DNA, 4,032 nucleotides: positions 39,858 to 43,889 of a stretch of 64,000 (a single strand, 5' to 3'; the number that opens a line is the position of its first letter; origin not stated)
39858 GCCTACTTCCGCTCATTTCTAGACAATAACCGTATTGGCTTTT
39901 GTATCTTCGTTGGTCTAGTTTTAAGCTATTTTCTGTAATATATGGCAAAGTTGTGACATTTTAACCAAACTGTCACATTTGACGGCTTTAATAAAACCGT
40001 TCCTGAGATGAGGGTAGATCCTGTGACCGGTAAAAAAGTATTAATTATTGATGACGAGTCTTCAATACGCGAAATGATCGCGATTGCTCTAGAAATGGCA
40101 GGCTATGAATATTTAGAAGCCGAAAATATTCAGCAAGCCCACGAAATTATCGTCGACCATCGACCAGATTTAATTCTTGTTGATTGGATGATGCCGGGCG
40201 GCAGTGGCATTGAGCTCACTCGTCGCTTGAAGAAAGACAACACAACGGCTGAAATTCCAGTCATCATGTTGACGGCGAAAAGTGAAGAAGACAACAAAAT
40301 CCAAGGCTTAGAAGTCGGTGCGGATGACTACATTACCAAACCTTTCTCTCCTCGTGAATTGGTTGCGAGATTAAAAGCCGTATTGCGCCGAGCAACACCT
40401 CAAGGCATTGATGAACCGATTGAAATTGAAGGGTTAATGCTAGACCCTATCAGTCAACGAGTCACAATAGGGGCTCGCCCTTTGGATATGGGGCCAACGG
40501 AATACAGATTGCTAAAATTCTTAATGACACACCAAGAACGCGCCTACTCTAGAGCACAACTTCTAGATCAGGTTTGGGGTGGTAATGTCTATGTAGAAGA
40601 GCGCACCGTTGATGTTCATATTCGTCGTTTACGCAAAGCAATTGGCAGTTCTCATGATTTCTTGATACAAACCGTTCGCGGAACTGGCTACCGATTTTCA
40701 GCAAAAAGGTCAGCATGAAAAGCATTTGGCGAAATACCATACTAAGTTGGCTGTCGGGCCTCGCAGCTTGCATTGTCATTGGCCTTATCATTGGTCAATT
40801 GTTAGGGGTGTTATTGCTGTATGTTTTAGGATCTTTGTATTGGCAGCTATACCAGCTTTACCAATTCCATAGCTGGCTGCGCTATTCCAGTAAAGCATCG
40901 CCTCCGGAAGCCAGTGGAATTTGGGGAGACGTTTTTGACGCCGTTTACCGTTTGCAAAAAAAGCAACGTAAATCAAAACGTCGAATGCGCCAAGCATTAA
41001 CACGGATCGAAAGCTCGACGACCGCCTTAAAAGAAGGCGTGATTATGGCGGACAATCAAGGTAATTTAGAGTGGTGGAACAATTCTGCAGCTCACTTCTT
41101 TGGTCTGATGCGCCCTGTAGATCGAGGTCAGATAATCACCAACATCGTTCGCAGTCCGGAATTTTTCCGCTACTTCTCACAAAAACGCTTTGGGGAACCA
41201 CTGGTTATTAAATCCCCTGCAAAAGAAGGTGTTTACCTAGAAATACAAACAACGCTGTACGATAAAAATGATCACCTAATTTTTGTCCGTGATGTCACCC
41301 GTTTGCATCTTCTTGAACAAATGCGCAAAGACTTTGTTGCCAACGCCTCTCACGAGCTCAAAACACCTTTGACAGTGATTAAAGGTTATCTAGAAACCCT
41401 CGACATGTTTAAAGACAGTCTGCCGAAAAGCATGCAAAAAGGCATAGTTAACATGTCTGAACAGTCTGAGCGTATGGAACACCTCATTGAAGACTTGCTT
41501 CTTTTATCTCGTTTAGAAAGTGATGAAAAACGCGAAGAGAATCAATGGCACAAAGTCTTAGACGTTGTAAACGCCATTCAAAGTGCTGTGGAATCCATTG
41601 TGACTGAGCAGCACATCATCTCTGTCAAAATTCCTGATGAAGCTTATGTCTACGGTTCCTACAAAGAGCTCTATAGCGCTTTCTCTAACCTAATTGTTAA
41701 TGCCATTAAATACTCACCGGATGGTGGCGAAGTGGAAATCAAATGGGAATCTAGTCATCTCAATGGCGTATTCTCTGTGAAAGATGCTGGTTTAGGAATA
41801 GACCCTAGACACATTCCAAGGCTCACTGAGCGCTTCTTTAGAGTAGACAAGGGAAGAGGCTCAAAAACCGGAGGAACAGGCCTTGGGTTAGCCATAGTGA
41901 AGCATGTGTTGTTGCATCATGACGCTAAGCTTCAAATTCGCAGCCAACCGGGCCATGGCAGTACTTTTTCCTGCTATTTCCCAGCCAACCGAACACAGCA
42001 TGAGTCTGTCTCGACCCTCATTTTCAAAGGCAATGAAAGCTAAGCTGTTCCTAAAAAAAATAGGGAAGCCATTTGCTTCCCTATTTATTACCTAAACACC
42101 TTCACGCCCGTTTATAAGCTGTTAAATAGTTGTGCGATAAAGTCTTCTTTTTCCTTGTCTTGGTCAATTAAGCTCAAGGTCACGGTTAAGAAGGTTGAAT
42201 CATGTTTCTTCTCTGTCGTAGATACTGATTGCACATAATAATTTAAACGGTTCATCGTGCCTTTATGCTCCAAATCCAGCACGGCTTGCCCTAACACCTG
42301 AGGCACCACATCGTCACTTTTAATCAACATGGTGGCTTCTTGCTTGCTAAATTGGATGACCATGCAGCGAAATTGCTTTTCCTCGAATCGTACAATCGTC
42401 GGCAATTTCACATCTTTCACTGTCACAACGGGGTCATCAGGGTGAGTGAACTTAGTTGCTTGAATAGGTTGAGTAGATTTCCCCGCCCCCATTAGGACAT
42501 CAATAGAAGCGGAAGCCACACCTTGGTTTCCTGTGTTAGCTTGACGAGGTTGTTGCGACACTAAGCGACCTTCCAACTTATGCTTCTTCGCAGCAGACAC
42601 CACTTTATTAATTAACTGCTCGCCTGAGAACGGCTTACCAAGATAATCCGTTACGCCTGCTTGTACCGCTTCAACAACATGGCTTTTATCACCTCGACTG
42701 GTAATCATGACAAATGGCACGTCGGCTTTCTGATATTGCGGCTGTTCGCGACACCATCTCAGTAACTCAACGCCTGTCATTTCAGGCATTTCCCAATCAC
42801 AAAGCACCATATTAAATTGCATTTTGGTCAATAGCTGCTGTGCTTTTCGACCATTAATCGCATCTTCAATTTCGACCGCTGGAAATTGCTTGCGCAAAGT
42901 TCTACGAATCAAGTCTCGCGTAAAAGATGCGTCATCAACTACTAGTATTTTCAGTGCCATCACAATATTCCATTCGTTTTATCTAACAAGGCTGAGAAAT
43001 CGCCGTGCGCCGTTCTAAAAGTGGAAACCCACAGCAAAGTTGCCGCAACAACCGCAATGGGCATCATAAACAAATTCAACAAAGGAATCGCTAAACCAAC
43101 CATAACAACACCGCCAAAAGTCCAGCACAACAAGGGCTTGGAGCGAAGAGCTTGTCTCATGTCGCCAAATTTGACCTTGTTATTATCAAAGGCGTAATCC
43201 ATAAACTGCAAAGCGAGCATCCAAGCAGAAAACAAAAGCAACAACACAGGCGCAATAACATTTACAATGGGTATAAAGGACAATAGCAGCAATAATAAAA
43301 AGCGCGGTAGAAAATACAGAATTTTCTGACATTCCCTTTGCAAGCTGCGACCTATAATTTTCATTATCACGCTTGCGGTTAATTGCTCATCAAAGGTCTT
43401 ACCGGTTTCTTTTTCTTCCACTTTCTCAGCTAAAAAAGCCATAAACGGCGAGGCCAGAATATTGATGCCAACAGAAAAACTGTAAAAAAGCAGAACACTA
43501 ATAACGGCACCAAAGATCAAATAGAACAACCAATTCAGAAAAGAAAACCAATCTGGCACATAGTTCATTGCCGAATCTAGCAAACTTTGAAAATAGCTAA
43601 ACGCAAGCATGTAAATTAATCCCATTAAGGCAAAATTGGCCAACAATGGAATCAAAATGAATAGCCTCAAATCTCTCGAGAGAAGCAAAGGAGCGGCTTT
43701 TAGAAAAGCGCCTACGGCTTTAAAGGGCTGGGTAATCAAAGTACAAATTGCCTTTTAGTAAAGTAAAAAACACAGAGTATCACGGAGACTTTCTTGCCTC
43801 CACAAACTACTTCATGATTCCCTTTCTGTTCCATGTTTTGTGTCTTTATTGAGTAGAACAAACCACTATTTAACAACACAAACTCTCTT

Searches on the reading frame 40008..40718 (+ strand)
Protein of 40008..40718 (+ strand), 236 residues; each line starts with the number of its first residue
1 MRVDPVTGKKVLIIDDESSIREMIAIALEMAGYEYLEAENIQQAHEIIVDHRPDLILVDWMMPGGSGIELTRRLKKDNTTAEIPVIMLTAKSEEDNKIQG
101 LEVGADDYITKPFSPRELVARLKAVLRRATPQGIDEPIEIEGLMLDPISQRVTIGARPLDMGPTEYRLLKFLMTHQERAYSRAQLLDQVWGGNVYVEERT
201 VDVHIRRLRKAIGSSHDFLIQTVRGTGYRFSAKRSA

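Call 25: search_protein_families(library=ncbifam, proteins=[window:40008-40718:+], max_evalue=0.00001)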
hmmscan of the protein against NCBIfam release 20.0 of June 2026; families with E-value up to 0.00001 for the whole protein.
window:40008-40718:+ (236 aa): 99 families (the best 25 are shown)
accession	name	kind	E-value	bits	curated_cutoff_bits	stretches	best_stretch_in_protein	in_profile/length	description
TIGR02154.1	PhoB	equivalog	1.1e-103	345.4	296.2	1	9-231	3-226/226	phosphate regulon transcriptional regulator PhoB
NF007546.0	PRK10161.1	equivalog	7.3e-96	320.1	471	1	9-233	3-228/229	phosphate response regulator transcription factor PhoB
NF053854.1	RespRegPhoBBctds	equivalog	1.9e-62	210.6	270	1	11-230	1-224/225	two-component system response regulator PhoB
NF040689.1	MtrAB_MtrA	equivalog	3e-60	203.3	300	1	11-229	1-217/219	MtrAB system response regulator MtrA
NF045944.1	ResRegRpaBCyano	equivalog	2.8e-54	183.9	330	1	12-230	1-227/229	response regulator transcription factor RpaB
NF008296.0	PRK11083.1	equivalog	6.9e-54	182.6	273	1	9-231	4-226/228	two-component system response regulator CreB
NF040534.1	resp_reg_YycF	equivalog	2.7e-53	180.6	340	1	9-230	1-227/231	response regulator YycF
NF007982.1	PRK10710.1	equivalog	1.2e-51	175.6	380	1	8-233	7-230/235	envelope stress response regulator BaeR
NF041733.1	resp_reg_CseB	equivalog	6.8e-50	169.5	350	1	10-231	2-227/228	two-component system response regulator CseB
NF007005.1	PRK09468.1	equivalog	1.7e-49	168.4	331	1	8-231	3-232/237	osmolarity response regulator transcription factor OmpR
NF033120.0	vanR_FM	exception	1.7e-48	165.3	460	1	11-231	6-230/231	vancomycin resistance response regulator transcription factor, VanR-F/VanR-M family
NF033117.2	vanR_ACDEGLN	exception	5.4e-48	163.5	350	1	11-229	1-224/226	VanR-ABDEGLN family response regulator transcription factor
NF041209.1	resp_regPieR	equivalog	1.5e-47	162.1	450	1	10-231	2-228/231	two component system response regulator PieR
NF041734.1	resp_reg_RppA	equivalog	2.2e-45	154.8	250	1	10-231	2-228/229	two-component system response regulator RppA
TIGR01387.1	cztR_silR_copR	subfamily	7e-44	150.1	279.2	1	11-229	1-217/218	heavy metal response regulator transcription factor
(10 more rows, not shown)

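Call 29: search_solved_structures(query=window:40008-40718:+, max_evalue=1e-30, show_alignments=1)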
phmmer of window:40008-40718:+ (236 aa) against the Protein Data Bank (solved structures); distinct sequences matched with E-value up to 1e-30: 29.
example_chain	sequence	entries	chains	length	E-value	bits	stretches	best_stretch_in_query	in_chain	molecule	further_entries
1b00_A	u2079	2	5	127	4.4e-43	150.5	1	9-132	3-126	PHOSPHATE REGULON TRANSCRIPTIONAL REGULATORY PROTEIN PHOB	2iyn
2gwr_A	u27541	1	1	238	2.8e-42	147.9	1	9-231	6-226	DNA-binding response regulator mtrA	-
1zes_A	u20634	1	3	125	3.2e-42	147.7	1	9-129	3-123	Phosphate regulon transcriptional regulatory protein phoB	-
4b09_A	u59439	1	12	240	7.9e-42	146.4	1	9-232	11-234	TRANSCRIPTIONAL REGULATORY PROTEIN BAER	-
2jb9_A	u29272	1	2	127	2.1e-41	145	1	9-132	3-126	PHOSPHATE REGULON TRANSCRIPTIONAL REGULATORY PROTEIN PHOB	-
1gxp_A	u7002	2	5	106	2.4e-41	144.8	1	131-233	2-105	PHOSPHATE REGULON TRANSCRIPTIONAL REGULATORY PROTEIN | PHOSPHATE REGULON TRANSCRIPTIONAL REGULATORY PROTEIN PHOB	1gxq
2jba_B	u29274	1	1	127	1e-40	142.7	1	9-132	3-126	PHOSPHATE REGULON TRANSCRIPTIONAL REGULATORY PROTEIN PHOB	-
9ji3_J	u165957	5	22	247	1.4e-40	142.3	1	9-230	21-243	DNA-binding response regulator | Possible two component system response transcriptional positive regulator PhoP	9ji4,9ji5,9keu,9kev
3r0j_A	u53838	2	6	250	1.5e-40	142.2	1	9-230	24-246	POSSIBLE TWO COMPONENT SYSTEM RESPONSE TRANSCRIPTIONAL POSITIVE REGULATOR PHOP | Response regulator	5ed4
1qqi_A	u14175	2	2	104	1.5e-40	142.2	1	133-233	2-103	PHOSPHATE REGULON TRANSCRIPTIONAL REGULATORY PROTEIN PHOB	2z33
2jba_A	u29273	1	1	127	2.7e-40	141.4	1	9-132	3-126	PHOSPHATE REGULON TRANSCRIPTIONAL REGULATORY PROTEIN PHOB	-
3t72_A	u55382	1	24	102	3.1e-40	141.2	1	134-233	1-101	Phosphate regulon transcriptional regulatory protein phoB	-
2oqr_A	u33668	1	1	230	3.8e-40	140.9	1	10-230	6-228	Sensory transduction protein regX3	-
9dvt_R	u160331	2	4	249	4.3e-39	137.4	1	10-230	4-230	DNA-binding dual master transcriptional regulator RpaA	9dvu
1ys6_A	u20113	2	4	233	5.6e-37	130.5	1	6-229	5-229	Transcriptional regulatory protein prrA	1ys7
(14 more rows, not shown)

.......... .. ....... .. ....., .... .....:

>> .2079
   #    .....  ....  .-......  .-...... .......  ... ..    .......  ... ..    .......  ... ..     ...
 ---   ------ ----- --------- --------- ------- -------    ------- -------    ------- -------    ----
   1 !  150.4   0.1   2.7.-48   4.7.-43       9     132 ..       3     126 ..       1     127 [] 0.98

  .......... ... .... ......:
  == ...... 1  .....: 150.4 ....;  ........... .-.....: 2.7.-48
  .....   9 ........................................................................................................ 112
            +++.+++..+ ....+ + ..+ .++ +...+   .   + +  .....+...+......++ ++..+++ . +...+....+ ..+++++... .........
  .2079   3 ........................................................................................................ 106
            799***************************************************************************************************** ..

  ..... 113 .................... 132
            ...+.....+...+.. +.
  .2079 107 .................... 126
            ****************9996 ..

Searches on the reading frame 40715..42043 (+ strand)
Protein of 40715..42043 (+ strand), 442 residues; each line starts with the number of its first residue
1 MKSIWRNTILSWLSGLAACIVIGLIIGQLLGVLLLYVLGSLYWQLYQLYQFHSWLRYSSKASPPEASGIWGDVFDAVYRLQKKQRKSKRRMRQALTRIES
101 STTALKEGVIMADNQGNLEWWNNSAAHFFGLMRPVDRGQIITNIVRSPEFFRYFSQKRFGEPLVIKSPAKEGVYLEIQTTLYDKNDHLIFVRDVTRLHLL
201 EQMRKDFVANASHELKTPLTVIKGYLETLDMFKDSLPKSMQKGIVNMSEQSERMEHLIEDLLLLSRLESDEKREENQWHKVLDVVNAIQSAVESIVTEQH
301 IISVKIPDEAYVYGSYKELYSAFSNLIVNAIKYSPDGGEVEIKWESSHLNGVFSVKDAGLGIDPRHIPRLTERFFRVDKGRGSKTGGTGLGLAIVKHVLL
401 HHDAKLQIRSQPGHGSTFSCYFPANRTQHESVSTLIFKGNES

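Call 25: search_protein_families(library=ncbifam, proteins=[window:40715-42043:+], max_evalue=0.00001)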
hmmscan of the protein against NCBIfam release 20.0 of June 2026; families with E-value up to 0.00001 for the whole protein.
window:40715-42043:+ (442 aa): 78 families (the best 25 are shown)
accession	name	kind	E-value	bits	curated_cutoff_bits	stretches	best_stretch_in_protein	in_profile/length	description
TIGR02966.1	phoR_proteo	equivalog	1.7e-121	405.3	334.2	1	93-422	3-333/333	phosphate regulon sensor histidine kinase PhoR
NF008235.0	PRK11006.1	equivalog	8.9e-115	384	390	1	5-424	7-423/431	phosphate regulon sensor histidine kinase PhoR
NF046044.1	PnpS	equivalog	4e-79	266.4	400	1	70-423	29-390/390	two-component system histidine kinase PnpS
NF033092.0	HK_WalK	equivalog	2.6e-63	214.5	725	1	71-423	233-593/594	cell wall metabolism sensor histidine kinase WalK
NF041735.1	hist_kin_RppB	equivalog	1.2e-53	182.4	400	1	204-423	216-438/438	two-component system sensor histidine kinase RppB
NF053855.1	HisKinPhoRBctds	equivalog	5.3e-52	177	500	1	169-418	326-577/583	two-component system sensor histidine kinase PhoR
NF033093.1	HK_VicK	exception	9.6e-45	153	680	1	75-427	73-438/448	cell wall metabolism sensor histidine kinase VicK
NF040691.1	MtrAB_MtrB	equivalog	1.4e-39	136.5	450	1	192-429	259-497/507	MtrAB system histidine kinase MtrB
NF008312.0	PRK11100.1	equivalog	1.6e-37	129.4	356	1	205-422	257-472/477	two-component system sensor histidine kinase CreC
NF045911.1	TCSHisKinNblS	equivalog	1e-36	126.5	1000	1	188-418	372-614/621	two-component system sensor histidine kinase NblS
NF012163.2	BaeS_SmeS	equivalog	2.9e-36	125.4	500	1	196-413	232-447/457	sensor histidine kinase efflux regulator BaeS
NF047874.1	MASE3_PAS_HK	subfamily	6.7e-35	121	560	1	199-432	393-633/655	MASE3 domain-containing sensor histidine kinase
NF041210.1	his_kin_PieS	equivalog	7.9e-35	120.7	850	1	200-426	246-472/474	two component system sensor histidine kinase PieS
NF008468.0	PRK11360.1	equivalog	4.2e-34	117.9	646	1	18-430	196-614/616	two-component system sensor histidine kinase AtoS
NF007837.0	PRK10549.1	equivalog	4.8e-34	117.9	603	1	197-428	233-462/466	envelope stress sensor histidine kinase BaeS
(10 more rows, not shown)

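Call 27: find_encoding_contigs(protein=window:40715-42043:+, flank=10000, max_places=10)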
Protein window:40715-42043:+ (442 aa): 1 contig read that carries it; 1 place shown.
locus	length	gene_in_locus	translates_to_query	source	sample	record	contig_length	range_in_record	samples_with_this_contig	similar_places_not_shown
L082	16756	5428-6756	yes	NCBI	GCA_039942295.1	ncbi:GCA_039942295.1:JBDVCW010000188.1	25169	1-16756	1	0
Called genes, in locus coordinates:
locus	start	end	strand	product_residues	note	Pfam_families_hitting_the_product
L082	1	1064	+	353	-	PF00528:BPD_transp_1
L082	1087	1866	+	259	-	PF02463:SMC_N (faint), PF00005:ABC_tran, PF13304:AAA_21 (weak)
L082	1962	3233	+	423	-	PF08668:HDOD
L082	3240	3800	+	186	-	PF04345:Chor_lyase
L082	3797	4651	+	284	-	PF01040:UbiA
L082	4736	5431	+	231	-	PF00072:Response_reg, PF00486:Trans_reg_C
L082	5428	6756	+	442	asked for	PF11808:PhoR, PF00512:HisKA, PF02518:HATPase_c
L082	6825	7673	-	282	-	PF00072:Response_reg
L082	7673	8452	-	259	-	PF07264:EI24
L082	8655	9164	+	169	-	PF00174:Oxidored_molyb (weak)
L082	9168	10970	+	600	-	PF00512:HisKA, PF02518:HATPase_c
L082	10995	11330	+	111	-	PF01627:Hpt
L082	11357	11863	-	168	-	PF01590:GAF, PF13185:GAF_2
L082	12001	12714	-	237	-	PF01895:PhoU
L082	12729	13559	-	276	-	PF02463:SMC_N (weak), PF00005:ABC_tran, PF13401:AAA_22 (faint), PF13304:AAA_21 (faint)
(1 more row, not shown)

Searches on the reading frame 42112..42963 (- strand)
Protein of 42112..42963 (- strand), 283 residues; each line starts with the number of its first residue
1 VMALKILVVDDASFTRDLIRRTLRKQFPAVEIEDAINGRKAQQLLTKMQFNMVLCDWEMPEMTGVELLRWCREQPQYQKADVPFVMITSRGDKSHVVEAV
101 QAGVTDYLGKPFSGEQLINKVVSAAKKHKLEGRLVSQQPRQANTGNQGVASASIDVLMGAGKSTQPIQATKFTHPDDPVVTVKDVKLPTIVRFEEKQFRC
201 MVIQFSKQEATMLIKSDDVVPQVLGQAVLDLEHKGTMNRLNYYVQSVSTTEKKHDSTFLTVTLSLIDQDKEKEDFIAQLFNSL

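Call 34: search_protein_families(library=ncbifam, proteins=[window:42112-42963:-], max_evalue=1e-10)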
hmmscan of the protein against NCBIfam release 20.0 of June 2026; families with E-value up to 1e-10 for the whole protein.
window:42112-42963:- (283 aa): 45 families (the best 25 are shown)
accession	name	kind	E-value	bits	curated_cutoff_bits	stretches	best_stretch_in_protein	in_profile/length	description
TIGR02154.1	PhoB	equivalog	1.2e-22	80.4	296.2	1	2-127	1-122/226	phosphate regulon transcriptional regulator PhoB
NF007901.0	PRK10610.1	equivalog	1.4e-20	73.7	189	1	4-122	6-121/129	chemotaxis response regulator CheY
NF011874.0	PRK15347.1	equivalog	2.5e-18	65.5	852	1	4-130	691-814/921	two component system sensor kinase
NF047654.1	DiguCycDgcRLepto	equivalog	5.8e-18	64.8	500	1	4-145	3-140/295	diguanylate cyclase DgcR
NF006900.1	PRK09390.1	equivalog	6.4e-18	65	255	1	5-129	6-124/203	response regulator FixJ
NF007135.0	PRK09581.1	equivalog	1.2e-17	63.9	474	1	2-147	1-142/457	PleD family two-component system response regulator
NF007005.1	PRK09468.1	equivalog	2.2e-17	63.3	331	1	4-129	4-123/237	osmolarity response regulator transcription factor OmpR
NF040689.1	MtrAB_MtrA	equivalog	1.2e-16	60.7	300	1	6-129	1-117/219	MtrAB system response regulator MtrA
NF001965.0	PRK00742.1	subfamily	1.7e-16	60.4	293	1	1-127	1-133/357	chemotaxis-specific protein-glutamate methyltransferase CheB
NF041733.1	resp_reg_CseB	equivalog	2.9e-16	59.6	350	1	5-145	2-135/228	two-component system response regulator CseB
NF041734.1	resp_reg_RppA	equivalog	3.8e-16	59.1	250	1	5-126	2-119/229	two-component system response regulator RppA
NF045505.1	RR_RssB_Pseudo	equivalog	1.1e-15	57.5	700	1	4-147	6-143/394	two-component system response regulator RssB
NF041367.1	CheY_Halo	equivalog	1.7e-15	57.4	200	1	6-121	1-110/114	chemotaxis protein CheY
NF053512.1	nitric_RR_NosR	exception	2.1e-15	56.7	400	1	6-131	1-121/422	response regulator c-di-GMP phosphodiesterase, NosR family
NF040534.1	resp_reg_YycF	equivalog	4.1e-15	55.7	340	1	5-132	2-122/231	response regulator YycF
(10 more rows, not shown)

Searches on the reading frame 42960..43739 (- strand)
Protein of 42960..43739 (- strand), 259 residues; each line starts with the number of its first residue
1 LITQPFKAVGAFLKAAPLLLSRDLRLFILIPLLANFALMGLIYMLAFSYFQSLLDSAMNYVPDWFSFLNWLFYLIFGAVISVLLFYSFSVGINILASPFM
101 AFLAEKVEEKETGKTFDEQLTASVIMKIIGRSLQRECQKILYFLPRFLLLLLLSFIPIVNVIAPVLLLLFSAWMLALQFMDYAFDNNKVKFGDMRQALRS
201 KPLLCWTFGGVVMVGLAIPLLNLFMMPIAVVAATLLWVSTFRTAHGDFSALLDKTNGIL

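Call 34: search_protein_families(library=ncbifam, proteins=[window:42960-43739:-], max_evalue=1e-10)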
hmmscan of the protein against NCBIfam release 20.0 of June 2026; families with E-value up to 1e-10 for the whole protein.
window:42960-43739:- (259 aa): 1 family
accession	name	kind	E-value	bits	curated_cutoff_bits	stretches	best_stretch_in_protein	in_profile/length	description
NF003433.0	PRK04949.1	equivalog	3.9e-74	249.5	140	1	7-245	11-249/254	sulfate transporter CysZ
